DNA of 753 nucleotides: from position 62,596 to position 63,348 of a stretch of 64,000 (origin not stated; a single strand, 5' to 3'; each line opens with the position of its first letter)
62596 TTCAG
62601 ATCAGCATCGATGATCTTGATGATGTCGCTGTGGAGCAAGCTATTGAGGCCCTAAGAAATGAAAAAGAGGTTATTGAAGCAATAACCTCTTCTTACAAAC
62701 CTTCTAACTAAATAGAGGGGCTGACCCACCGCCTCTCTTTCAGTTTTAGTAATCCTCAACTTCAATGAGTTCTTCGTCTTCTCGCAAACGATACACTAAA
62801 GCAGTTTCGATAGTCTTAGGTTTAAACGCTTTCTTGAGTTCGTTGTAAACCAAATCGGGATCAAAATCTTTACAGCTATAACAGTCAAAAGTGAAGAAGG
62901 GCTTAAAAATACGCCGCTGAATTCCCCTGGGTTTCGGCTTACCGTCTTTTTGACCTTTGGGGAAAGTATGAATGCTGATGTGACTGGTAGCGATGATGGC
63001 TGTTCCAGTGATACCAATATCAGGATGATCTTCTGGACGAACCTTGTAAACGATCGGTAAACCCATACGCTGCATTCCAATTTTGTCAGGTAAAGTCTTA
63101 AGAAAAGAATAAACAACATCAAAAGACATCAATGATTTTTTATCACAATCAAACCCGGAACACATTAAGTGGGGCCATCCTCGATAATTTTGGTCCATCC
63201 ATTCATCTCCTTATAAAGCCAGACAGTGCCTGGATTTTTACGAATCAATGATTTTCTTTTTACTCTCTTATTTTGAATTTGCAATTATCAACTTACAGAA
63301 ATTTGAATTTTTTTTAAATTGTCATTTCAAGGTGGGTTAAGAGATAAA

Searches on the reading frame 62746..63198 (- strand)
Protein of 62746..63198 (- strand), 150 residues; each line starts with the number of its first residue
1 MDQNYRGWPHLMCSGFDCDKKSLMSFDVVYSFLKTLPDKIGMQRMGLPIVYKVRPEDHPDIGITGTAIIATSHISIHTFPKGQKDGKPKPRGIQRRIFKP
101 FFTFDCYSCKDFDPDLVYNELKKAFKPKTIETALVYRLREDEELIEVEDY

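Call 40: search_protein_families(library=pfam, proteins=[window:62746-63198:-], max_evalue=0.00001)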
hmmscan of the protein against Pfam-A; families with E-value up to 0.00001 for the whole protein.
window:62746-63198:- (150 aa): 1 family
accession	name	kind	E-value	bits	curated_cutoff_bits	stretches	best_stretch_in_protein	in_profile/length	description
PF02675.21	AdoMet_dc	-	1.2e-17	64.6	25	1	10-137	1-106/107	S-adenosylmethionine decarboxylase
